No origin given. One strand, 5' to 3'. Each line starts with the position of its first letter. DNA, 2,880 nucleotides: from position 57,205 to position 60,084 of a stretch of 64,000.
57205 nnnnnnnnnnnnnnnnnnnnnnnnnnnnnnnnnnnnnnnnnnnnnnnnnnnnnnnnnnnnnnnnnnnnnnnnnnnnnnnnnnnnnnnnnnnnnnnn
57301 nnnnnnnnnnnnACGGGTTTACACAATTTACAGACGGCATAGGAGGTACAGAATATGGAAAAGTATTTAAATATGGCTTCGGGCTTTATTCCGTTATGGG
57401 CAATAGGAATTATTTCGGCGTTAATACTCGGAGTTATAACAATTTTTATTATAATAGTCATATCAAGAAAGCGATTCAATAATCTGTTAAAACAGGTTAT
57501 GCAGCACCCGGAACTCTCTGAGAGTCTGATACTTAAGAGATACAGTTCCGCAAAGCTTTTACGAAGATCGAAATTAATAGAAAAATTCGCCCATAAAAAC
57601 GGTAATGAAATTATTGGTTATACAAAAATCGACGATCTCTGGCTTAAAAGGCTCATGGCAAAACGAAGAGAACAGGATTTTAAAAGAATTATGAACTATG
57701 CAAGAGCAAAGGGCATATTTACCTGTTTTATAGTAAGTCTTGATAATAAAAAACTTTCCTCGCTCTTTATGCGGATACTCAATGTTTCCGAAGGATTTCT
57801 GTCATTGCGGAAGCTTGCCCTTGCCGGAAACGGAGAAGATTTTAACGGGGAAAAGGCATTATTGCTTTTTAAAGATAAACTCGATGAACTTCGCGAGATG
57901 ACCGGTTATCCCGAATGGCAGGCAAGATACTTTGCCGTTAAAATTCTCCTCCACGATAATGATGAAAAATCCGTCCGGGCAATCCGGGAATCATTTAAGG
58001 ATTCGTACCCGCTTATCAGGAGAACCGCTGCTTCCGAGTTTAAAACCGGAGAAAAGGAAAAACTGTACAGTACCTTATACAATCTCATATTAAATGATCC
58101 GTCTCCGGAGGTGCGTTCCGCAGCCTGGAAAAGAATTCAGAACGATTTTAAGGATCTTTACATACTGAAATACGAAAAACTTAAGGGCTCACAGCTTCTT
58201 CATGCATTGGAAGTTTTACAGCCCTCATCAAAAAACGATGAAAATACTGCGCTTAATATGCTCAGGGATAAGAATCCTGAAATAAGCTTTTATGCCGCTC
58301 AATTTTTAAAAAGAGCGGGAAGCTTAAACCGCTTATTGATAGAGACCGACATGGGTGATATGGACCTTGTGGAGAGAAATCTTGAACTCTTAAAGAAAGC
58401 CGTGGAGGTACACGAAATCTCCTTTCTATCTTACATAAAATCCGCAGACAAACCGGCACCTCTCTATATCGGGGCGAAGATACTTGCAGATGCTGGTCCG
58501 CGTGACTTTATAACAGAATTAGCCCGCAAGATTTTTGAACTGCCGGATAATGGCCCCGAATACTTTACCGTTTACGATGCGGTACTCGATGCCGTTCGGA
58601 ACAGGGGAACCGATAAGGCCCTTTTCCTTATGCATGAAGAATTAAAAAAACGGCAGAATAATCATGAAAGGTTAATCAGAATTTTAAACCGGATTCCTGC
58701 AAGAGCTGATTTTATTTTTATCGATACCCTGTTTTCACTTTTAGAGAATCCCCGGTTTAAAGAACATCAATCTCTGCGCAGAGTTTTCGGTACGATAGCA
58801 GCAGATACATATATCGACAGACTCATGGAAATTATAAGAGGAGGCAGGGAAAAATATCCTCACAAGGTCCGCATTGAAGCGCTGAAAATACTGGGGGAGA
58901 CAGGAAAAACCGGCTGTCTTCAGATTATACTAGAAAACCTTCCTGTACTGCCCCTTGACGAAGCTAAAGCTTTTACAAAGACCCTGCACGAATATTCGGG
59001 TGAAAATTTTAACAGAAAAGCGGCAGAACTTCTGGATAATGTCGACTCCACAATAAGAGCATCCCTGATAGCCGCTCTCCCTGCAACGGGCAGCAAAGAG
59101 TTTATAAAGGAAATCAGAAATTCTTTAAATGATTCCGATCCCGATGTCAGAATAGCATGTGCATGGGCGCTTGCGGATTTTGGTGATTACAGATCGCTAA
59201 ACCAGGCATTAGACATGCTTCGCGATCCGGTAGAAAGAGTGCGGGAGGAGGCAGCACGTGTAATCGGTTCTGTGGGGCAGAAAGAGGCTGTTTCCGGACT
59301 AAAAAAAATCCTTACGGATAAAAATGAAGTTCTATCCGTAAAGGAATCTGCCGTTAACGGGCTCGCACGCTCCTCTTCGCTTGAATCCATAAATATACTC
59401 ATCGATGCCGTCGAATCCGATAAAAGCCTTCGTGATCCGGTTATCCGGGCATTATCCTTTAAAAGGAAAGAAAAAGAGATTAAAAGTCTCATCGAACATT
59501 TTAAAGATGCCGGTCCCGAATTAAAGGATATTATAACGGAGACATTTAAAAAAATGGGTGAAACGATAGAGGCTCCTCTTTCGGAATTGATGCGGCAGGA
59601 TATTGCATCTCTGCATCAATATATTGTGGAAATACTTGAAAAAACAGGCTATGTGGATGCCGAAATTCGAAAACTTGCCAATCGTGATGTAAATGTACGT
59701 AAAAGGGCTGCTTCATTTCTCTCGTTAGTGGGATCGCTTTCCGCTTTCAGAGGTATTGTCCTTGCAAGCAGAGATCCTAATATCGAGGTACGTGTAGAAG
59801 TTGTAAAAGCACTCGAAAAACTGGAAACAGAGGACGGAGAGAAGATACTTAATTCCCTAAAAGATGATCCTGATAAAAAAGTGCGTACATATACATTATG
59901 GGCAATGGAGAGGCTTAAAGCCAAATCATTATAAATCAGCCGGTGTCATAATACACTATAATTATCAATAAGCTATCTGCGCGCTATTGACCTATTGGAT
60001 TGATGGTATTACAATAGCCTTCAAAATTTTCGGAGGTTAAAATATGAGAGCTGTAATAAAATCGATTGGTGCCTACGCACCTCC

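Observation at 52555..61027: Fatty-acid synthesis cluster interrupted and inverted by a GAF/PAS-cyclase and HEAT-repeat gene pair, with no acpP between fabG and fabF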

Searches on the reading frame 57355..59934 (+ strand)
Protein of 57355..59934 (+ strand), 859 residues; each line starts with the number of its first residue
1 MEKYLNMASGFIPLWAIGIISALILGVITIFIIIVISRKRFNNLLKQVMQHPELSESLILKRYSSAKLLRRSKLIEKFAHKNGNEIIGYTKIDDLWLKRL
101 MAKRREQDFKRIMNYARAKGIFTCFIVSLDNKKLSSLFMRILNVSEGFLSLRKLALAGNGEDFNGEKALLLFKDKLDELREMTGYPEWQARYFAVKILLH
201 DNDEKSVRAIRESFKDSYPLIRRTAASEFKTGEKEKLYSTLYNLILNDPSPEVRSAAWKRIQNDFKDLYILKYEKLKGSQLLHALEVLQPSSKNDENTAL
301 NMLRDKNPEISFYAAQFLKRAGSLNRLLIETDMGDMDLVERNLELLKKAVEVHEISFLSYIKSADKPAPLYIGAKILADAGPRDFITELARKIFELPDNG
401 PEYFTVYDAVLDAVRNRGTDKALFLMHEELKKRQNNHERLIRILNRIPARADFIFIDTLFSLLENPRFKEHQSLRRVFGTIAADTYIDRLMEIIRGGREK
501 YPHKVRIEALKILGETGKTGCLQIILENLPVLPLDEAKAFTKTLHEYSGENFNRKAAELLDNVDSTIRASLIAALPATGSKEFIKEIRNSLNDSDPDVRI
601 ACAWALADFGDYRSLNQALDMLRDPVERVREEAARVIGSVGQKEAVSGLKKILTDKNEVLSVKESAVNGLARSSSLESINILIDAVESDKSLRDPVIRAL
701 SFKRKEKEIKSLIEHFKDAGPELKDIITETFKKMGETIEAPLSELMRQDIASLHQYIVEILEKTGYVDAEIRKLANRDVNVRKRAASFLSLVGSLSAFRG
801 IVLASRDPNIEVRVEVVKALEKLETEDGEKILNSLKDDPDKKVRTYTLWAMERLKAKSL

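Call 3: search_protein_families(library=pfam, proteins=[window:57355-59934:+])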
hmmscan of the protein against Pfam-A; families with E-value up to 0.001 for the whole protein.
window:57355-59934:+ (859 aa): 6 families
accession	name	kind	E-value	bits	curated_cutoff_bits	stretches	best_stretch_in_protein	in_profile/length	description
PF13646.12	HEAT_2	-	7.1e-40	135.6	27.7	5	587-657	4-75/88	HEAT repeats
PF02985.28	HEAT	-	6.4e-24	82.2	23.5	1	587-610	5-28/31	HEAT repeat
PF03130.22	HEAT_PBS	-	1.7e-12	46.9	20.9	0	629-655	1-27/27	PBS lyase HEAT-like repeat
PF13513.12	HEAT_EZ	-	1.6e-11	44.9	27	0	581-607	27-53/55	HEAT-like repeat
PF12717.13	Cnd1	-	1.1e-06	29.2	26.4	0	582-692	21-137/162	non-SMC mitotic condensation complex subunit 1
PF21581.3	SCD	-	2.3e-05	25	27.5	0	806-826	40-60/75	Stromalin conservative domain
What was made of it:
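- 57355..59934 (+): N-terminally membrane-anchored all-alpha HEAT-repeat solenoid (859 aa; NOY09576.1). Conserved partner of the cyclase. HEAT_2 136 bits (call 3).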

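Call 4: search_protein_families(library=ncbifam, proteins=[window:57355-59934:+])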
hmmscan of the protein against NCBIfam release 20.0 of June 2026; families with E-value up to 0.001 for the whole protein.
window:57355-59934:+ (859 aa): 6 families
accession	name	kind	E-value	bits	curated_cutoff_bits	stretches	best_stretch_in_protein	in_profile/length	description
NF010374.0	PRK13800.1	equivalog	5.3e-17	61.4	1196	2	688-855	634-804/898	fumarate reductase/succinate dehydrogenase flavoprotein subunit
NF045915.1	PhycobilmeDegNblB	equivalog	1.5e-15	57.4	300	1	558-747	8-202/214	phycobilisome degradation protein NblB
TIGR02270.1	TIGR02270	subfamily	1.4e-07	30.9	206.8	0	554-614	150-210/410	TIGR02270 family protein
NF058502.1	phyc_lyase_CpcE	equivalog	1.3e-05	24.8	330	0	630-802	59-216/260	C-phycocyanin alpha-cysteine-84 phycocyanobilin lyase subunit CpcE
NF007244.0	PRK09687.1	equivalog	9.6e-05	21.8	275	1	560-716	101-266/285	putative lyase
NF045662.1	DVU0298_fam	equivalog_domain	0.00027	20.6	75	0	537-617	101-180/213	DVU0298 family protein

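Call 11: find_homologous_proteins(query=window:57355-59934:+)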
Query window:57355-59934:+ (859 aa): 20 proteins with E <= 0.001 among 8000 candidates.
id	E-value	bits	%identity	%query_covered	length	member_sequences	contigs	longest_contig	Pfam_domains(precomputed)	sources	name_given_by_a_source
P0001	0.0e+0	1869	100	100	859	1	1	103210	PF21581.4,PF12717.14,PF02985.29,PF03130.23,PF13513.13,PF13646.13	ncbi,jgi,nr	ncbi:MAG: HEAT repeat domain-containing protein [Spirochaetes bacterium]|nr:HEAT repeat domain-conta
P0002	0.0e+0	1665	89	100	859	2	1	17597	PF21581.4,PF12717.14,PF02985.29,PF03130.23,PF13513.13,PF13646.13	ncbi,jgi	-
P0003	0.0e+0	1261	67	100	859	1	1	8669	PF02985.29,PF03130.23,PF13513.13,PF13646.13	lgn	-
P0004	0.0e+0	1255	67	100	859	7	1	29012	PF02985.29,PF03130.23,PF13513.13,PF13646.13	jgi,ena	-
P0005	0.0e+0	1021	56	96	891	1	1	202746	PF02985.29,PF03130.23,PF13513.13,PF13646.13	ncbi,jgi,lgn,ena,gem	-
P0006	1.2e-239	816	48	100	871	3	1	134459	PF21581.4,PF12717.14,PF02985.29,PF03130.23,PF20168.5,PF13513.13,PF13646.13,PF23227.2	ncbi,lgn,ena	-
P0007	1.8e-238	812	46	100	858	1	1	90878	PF12717.14,PF02985.29,PF03130.23,PF13513.13,PF13646.13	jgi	jgi:HEAT repeat protein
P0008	3.1e-238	811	48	96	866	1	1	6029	PF12717.14,PF02985.29,PF03130.23,PF13513.13,PF13646.13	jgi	-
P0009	4.2e-236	804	46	99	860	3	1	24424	PF00514.30,PF02985.29,PF03130.23,PF13513.13,PF13646.13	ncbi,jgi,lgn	-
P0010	2.6e-221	755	46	96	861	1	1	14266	PF02985.29,PF03130.23,PF13513.13,PF13646.13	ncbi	-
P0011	3.6e-206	705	43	98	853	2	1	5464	PF12717.14,PF02985.29,PF03130.23,PF13513.13,PF13646.13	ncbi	-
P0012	6.7e-205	701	42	99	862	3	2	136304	PF12717.14,PF00514.30,PF02985.29,PF03130.23,PF13513.13,PF13646.13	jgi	jgi:HEAT repeat protein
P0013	1.6e-198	680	41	99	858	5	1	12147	PF02985.29,PF03130.23,PF13513.13,PF13646.13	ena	-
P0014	2.2e-194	666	42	99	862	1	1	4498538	PF12717.14,PF02985.29,PF03130.23,PF13513.13,PF13646.13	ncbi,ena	-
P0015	1.6e-193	664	40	98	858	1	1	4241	PF02985.29,PF13513.13,PF13646.13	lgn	-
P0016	4.3e-162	560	37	98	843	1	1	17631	PF02985.29,PF13513.13,PF13646.13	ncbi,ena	-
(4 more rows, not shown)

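Call 18: find_encoding_contigs(protein=P0004, flank=9000, max_places=2)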
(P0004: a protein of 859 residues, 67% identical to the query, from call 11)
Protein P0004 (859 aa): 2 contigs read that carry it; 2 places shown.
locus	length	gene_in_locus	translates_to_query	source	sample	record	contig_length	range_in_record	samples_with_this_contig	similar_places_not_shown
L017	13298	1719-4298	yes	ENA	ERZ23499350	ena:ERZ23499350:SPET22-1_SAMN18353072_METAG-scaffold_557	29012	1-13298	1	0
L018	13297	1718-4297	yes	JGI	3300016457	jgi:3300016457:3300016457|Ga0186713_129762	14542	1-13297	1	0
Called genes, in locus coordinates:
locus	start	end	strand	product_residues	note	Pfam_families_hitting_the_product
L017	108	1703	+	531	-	PF13596:PAS_10 (weak), PF00211:Guanylate_cyc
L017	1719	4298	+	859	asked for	PF02985:HEAT (faint), PF03130:HEAT_PBS (faint), PF13513:HEAT_EZ (faint), PF13646:HEAT_2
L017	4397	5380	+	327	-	PF00108:Thiolase_N (weak), PF08545:ACP_syn_III, PF08541:ACP_syn_III_C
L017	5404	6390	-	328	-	PF00005:ABC_tran, PF08352:oligo_HPY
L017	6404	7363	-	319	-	PF00005:ABC_tran, PF08352:oligo_HPY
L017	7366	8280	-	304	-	PF00528:BPD_transp_1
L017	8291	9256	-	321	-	PF19300:BPD_transp_1_N, PF00528:BPD_transp_1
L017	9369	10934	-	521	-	PF00496:SBP_bac_5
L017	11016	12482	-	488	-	PF00291:PALP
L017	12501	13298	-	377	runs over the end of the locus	PF01168:Ala_racemase_N, PF00842:Ala_racemase_C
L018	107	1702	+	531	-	PF13596:PAS_10 (weak), PF00211:Guanylate_cyc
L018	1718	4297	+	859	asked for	PF02985:HEAT (faint), PF03130:HEAT_PBS (faint), PF13513:HEAT_EZ (faint), PF13646:HEAT_2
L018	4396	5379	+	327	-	PF00108:Thiolase_N (weak), PF08545:ACP_syn_III, PF08541:ACP_syn_III_C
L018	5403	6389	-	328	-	PF00005:ABC_tran, PF08352:oligo_HPY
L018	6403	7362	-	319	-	PF00005:ABC_tran, PF08352:oligo_HPY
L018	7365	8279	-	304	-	PF00528:BPD_transp_1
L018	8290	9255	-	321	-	PF19300:BPD_transp_1_N, PF00528:BPD_transp_1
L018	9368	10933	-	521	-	PF00496:SBP_bac_5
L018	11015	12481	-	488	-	PF00291:PALP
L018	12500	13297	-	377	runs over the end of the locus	PF01168:Ala_racemase_N, PF00842:Ala_racemase_C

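Call 19: find_encoding_contigs(protein=P0005, flank=9000, max_places=2)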
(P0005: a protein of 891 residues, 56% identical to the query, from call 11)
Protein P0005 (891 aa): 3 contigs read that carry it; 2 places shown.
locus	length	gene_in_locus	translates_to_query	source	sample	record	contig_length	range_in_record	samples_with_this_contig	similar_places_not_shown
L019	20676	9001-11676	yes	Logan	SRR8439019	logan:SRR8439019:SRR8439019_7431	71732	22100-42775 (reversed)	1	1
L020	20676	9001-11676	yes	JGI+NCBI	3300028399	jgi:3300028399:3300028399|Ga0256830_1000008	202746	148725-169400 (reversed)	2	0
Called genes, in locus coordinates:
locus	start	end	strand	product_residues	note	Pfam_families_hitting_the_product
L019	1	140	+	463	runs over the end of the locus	PF05761:5_nucleotid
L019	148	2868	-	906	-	PF11845:Tll0287-like, PF00989:PAS, PF08448:PAS_4, PF13426:PAS_9 (weak), PF01590:GAF (weak), PF00512:HisKA, PF02518:HATPase_c, PF00072:Response_reg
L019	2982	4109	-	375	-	PF00005:ABC_tran, PF13304:AAA_21 (faint), PF08402:TOBE_2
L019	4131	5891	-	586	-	PF00528:BPD_transp_1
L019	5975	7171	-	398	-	PF01547:SBP_bac_1, PF13416:SBP_bac_8, PF13531:SBP_bac_11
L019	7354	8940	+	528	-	PF13426:PAS_9 (weak), PF13596:PAS_10, PF00211:Guanylate_cyc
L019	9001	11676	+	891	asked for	PF02985:HEAT (faint), PF13513:HEAT_EZ (faint), PF03130:HEAT_PBS (faint), PF13646:HEAT_2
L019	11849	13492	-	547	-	PF00149:Metallophos, PF02872:5_nucleotid_C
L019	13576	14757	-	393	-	PF00248:Aldo_ket_red, PF13183:Fer4_8 (weak), PF13187:Fer4_9 (faint), PF13534:Fer4_17 (weak)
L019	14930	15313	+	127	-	PF25160:LdpA_Fe-S-bd (faint), PF00037:Fer4, PF12797:Fer4_2 (faint), PF13237:Fer4_10 (weak), PF14697:Fer4_21 (weak), PF12838:Fer4_7, PF13187:Fer4_9, PF00037:Fer4 (weak), +5 more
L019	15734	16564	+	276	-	PF00753:Lactamase_B, PF12706:Lactamase_B_2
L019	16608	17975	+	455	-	PF01554:MatE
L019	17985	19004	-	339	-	PF01408:GFO_IDH_MocA, PF02894:GFO_IDH_MocA_C (weak), PF22725:GFO_IDH_MocA_C3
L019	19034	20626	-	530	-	PF15892:BNR_4 (faint)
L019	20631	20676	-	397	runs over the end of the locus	-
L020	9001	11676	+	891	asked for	PF02985:HEAT (faint), PF13513:HEAT_EZ (faint), PF03130:HEAT_PBS (faint), PF13646:HEAT_2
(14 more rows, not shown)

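Call 20: find_encoding_contigs(protein=P0006, flank=9000, max_places=2)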
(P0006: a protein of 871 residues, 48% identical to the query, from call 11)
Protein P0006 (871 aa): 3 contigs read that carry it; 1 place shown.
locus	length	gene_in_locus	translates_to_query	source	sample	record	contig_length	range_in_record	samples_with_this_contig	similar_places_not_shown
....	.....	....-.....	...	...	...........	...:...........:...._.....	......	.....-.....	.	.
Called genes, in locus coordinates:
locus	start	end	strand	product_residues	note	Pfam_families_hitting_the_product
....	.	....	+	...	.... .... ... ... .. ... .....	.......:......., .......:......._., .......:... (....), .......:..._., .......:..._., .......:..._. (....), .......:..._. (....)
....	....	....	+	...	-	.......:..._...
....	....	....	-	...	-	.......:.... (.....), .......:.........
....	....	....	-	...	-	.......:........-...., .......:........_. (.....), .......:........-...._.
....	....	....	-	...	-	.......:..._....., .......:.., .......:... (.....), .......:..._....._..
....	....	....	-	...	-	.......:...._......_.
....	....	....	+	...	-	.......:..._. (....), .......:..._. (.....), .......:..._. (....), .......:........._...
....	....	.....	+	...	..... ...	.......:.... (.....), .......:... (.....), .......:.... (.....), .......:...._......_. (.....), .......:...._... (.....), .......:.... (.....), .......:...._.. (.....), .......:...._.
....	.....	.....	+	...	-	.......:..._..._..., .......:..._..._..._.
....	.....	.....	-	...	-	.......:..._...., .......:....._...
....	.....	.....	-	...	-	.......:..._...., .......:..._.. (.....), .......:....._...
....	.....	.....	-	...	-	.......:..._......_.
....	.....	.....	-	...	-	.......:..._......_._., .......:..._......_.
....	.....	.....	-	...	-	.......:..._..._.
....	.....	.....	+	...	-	-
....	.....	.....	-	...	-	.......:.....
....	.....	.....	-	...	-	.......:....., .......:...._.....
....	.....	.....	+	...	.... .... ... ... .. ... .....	-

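Call 21: find_encoding_contigs(protein=P0007, flank=9000, max_places=1)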
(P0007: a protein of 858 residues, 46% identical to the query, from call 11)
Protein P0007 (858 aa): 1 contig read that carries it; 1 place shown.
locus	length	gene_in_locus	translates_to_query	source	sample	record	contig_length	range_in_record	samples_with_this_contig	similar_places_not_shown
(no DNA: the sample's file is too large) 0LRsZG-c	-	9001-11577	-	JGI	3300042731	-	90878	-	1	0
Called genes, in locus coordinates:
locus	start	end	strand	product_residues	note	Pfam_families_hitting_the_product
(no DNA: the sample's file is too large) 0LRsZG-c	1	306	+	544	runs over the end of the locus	PF00144:Beta-lactamase, PF11954:DUF3471 (faint)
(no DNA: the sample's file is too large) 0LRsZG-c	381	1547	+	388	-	PF07786:HGSNAT_cat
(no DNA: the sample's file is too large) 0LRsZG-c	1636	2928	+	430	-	PF07228:SpoIIE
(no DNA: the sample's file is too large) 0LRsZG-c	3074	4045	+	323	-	PF20244:DUF6599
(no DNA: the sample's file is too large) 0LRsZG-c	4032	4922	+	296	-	PF04015:DUF362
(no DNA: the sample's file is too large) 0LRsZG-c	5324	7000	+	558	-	PF01590:GAF, PF13185:GAF_2, PF13492:GAF_3, PF07228:SpoIIE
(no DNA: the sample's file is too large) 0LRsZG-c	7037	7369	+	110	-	PF11750:DUF3307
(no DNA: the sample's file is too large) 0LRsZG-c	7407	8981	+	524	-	PF01590:GAF (weak), PF13185:GAF_2 (weak), PF13596:PAS_10 (weak), PF00211:Guanylate_cyc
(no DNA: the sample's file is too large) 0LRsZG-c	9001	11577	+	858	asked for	PF12717:Cnd1 (faint), PF02985:HEAT (faint), PF13646:HEAT_2 (weak), PF13513:HEAT_EZ (faint), PF03130:HEAT_PBS (faint), PF13646:HEAT_2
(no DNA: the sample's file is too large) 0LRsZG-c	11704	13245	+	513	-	PF02366:PMT (weak), PF13231:PMT_2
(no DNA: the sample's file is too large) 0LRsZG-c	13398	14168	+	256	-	PF01048:PNP_UDP_1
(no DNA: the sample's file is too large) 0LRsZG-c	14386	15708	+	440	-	PF00884:Sulfatase, PF16347:SGSH_C (faint)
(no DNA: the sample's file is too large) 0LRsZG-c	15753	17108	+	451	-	PF22599:SecDF_P1_head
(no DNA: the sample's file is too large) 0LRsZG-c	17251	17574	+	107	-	PF03551:PadR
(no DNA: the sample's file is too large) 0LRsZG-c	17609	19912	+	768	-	?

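Call 22: find_encoding_contigs(protein=P0012, flank=9000, max_places=1)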
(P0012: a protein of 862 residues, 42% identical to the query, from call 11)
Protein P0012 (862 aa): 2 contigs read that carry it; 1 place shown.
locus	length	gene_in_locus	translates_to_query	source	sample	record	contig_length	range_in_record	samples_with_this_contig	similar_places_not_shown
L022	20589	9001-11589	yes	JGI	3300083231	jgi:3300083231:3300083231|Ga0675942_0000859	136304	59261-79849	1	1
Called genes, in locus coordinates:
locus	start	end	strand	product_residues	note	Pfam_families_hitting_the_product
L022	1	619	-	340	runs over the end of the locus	PF03372:Exo_endo_phos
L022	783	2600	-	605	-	PF01541:GIY-YIG, PF27096:UvrC_M, PF02151:UVR, PF22920:UvrC_RNaseH, PF08459:UvrC_RNaseH_dom, PF12826:HHH_2 (weak), PF14520:HHH_5 (weak)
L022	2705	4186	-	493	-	PF00171:Aldedh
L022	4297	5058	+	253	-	PF00392:GntR, PF07729:FCD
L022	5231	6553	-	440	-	PF00860:Xan_ur_permease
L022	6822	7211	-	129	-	PF03625:DUF302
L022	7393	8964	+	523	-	PF13185:GAF_2 (faint), PF00989:PAS (faint), PF13426:PAS_9 (weak), PF13596:PAS_10 (weak), PF00211:Guanylate_cyc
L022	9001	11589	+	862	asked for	PF13513:HEAT_EZ (faint), PF02985:HEAT (faint), PF13646:HEAT_2 (weak), PF12717:Cnd1 (faint), PF03130:HEAT_PBS (faint), PF00514:Arm (faint), PF13646:HEAT_2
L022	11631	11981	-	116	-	PF02635:DsrE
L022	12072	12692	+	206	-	PF00440:TetR_N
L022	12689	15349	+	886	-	PF03176:MMPL, PF02460:Patched (weak), PF12349:Sterol-sensing, PF03176:MMPL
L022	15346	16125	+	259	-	PF07044:DUF1329 (weak), PF17131:TP_0789-like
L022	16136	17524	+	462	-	-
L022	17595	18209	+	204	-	PF00702:Hydrolase, PF12710:HAD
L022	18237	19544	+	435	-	PF01565:FAD_binding_4, PF04030:ALO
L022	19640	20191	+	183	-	PF14014:DUF4230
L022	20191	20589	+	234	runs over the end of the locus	PF14014:DUF4230 (weak)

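Call 23: find_encoding_contigs(protein=P0014, flank=9000, max_places=1)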
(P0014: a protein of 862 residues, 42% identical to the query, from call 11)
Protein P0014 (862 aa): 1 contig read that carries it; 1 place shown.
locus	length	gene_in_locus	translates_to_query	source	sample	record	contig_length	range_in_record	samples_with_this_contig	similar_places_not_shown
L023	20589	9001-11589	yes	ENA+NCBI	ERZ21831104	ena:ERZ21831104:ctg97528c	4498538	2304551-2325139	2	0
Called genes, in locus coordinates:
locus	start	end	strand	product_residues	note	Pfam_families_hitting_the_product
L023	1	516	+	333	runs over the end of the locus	PF21694:DNA_pol3_delta_C (faint)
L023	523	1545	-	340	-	PF03372:Exo_endo_phos (weak)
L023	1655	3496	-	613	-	PF01541:GIY-YIG, PF27096:UvrC_M, PF02151:UVR (weak), PF22920:UvrC_RNaseH, PF08459:UvrC_RNaseH_dom, PF14520:HHH_5 (weak)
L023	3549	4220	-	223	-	PF00392:GntR, PF07729:FCD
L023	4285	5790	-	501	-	PF01970:TctA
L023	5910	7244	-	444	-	PF00860:Xan_ur_permease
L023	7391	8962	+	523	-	PF13185:GAF_2 (faint), PF13596:PAS_10 (faint), PF00211:Guanylate_cyc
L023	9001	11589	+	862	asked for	PF02985:HEAT (faint), PF12717:Cnd1 (faint), PF03130:HEAT_PBS (faint), PF13513:HEAT_EZ (faint), PF13646:HEAT_2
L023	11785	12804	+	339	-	PF03480:DctP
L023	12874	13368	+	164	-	PF04290:DctQ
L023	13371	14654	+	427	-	PF06808:DctM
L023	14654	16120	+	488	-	PF00390:malic, PF03949:Malic_M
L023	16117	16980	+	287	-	PF00175:NAD_binding_1 (weak), PF10418:DHODB_Fe-S_bind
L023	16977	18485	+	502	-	PF14691:Fer4_20, PF13738:Pyr_redox_3 (faint), PF07992:Pyr_redox_2, PF00070:Pyr_redox (weak)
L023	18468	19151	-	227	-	PF00072:Response_reg, PF20714:HTH_64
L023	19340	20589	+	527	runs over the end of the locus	PF00989:PAS (faint), PF17203:sCache_3_2, PF08448:PAS_4 (faint), PF14689:SPOB_a, PF02518:HATPase_c, PF14501:HATPase_c_5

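Call 77: list_cluster_members(proteins=[P0001, P0021, P0130])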
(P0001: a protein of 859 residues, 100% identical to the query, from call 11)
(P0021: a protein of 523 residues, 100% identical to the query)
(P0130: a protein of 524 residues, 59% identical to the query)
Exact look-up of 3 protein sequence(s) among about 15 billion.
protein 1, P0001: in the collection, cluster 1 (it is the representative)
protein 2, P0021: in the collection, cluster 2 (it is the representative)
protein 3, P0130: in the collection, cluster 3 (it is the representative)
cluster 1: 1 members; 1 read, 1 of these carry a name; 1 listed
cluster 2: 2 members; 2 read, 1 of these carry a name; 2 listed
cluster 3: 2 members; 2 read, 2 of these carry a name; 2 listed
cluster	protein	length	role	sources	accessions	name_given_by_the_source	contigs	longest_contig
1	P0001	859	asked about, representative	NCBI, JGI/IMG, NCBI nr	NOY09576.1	MAG: HEAT repeat domain-containing protein [Spirochaetes bacterium] | HEAT repeat domain-containing protein [Spirochaetota bacterium]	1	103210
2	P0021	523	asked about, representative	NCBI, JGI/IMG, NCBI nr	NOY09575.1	MAG: PAS domain-containing protein [Spirochaetes bacterium] | PAS domain-containing protein [Spirochaetota bacterium]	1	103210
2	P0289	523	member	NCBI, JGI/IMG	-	-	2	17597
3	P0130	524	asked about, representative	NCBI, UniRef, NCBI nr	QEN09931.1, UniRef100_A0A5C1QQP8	PAS domain S-box protein [Oceanispirochaeta crateris] | PAS domain S-box protein n=2 Tax=Oceanispirochaeta crateris TaxID=2518645 ...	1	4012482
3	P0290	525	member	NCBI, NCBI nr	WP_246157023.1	adenylate/guanylate cyclase domain-containing protein [Oceanispirochaeta crateris]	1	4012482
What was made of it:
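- The window comes from a metagenome-assembled genome (calls 11, 77).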
